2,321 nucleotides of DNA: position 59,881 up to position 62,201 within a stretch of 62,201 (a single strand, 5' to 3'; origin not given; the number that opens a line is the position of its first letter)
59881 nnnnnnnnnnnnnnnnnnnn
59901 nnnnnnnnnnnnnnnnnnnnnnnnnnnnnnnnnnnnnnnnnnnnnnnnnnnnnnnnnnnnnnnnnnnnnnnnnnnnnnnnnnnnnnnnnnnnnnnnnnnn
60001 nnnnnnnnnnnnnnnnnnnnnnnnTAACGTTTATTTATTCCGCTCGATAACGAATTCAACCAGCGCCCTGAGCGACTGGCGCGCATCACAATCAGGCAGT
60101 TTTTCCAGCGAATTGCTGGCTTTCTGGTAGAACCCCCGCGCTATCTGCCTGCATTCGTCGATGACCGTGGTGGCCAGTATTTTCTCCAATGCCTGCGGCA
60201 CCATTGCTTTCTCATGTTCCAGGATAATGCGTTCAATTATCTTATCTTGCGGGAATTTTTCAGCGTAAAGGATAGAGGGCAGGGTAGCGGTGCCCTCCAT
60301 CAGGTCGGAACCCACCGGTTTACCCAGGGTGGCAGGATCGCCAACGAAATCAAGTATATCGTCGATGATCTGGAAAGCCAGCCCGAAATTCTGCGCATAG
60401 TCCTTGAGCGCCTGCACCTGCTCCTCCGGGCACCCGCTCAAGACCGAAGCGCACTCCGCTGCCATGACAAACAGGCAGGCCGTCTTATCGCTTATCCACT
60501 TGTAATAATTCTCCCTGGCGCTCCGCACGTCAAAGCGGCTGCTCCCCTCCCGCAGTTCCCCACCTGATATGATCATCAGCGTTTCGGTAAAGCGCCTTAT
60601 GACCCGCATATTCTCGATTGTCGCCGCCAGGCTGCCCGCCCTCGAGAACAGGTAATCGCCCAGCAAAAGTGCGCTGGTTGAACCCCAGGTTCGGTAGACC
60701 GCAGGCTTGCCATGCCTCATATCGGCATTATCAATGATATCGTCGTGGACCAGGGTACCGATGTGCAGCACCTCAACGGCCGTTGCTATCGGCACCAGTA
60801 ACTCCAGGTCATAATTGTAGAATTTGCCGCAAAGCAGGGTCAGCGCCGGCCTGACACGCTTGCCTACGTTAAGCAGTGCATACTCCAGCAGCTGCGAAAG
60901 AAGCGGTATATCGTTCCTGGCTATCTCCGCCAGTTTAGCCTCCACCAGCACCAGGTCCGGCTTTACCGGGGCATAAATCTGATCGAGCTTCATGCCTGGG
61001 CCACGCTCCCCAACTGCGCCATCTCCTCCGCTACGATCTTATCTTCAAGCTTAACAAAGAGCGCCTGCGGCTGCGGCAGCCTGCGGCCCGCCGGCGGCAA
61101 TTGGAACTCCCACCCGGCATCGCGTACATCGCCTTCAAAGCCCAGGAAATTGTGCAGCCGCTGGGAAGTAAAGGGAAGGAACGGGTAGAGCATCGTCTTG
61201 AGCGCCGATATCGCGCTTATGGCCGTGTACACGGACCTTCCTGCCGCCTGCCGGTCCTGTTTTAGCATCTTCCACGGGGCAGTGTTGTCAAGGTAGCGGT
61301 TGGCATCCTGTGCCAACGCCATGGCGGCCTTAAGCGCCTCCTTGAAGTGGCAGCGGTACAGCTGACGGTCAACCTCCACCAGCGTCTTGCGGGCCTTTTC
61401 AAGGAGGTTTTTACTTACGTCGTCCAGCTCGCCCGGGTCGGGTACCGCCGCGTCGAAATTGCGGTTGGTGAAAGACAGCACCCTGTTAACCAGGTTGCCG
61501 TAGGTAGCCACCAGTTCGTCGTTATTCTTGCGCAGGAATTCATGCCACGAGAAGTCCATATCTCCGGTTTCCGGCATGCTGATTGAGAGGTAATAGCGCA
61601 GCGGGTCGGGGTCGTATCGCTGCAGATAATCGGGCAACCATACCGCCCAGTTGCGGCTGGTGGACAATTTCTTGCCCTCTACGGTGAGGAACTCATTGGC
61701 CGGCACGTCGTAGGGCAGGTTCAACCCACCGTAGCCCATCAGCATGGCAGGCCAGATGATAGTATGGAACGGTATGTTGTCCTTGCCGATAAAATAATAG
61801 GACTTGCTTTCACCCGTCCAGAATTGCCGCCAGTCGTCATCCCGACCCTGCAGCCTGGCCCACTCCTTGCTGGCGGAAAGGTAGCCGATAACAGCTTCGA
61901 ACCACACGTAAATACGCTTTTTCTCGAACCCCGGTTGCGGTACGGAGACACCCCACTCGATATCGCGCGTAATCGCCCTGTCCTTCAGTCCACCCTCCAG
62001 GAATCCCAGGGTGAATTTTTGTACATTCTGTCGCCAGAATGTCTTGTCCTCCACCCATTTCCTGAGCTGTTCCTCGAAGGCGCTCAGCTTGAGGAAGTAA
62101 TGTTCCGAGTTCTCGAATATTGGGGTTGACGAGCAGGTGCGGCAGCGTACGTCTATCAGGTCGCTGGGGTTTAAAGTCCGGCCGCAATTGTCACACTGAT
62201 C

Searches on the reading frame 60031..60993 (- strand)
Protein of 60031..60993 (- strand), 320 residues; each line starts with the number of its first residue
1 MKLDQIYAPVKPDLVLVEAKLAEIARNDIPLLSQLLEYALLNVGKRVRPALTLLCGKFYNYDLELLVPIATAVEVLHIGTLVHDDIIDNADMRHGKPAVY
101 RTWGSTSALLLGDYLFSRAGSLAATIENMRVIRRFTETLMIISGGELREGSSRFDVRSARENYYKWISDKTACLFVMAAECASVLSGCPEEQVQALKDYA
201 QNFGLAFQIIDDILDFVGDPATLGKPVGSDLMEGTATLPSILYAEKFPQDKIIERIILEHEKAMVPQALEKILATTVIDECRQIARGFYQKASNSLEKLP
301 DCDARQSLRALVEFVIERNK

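Call 71: search_protein_families(library=pfam, proteins=[window:60031-60993:-], max_evalue=0.0001)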
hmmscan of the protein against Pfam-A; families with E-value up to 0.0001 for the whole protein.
window:60031-60993:- (320 aa): 1 family
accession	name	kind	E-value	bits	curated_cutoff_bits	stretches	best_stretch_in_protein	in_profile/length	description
PF00348.22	polyprenyl_synt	-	3.5e-64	216.9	27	1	30-270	2-249/251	Polyprenyl synthetase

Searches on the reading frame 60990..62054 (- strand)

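Call 71: search_protein_families(library=pfam, proteins=[window:60990-62054:-], max_evalue=0.0001)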
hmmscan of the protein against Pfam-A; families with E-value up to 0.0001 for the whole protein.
window:60990-62054:- (354 aa): 3 families
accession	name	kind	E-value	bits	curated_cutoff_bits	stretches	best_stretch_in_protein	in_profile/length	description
PF09334.17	tRNA-synt_1g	-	3.6e-72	243.7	20.1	1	4-193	203-391/391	tRNA synthetases class I (M)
PF19303.5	Anticodon_3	-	4.5e-15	56.3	23.5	1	204-347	1-146/152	Anticodon binding domain of methionyl tRNA ligase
PF08264.19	Anticodon_1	-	6e-09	36.4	25.1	1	215-316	2-105/148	Anticodon-binding domain of tRNA ligase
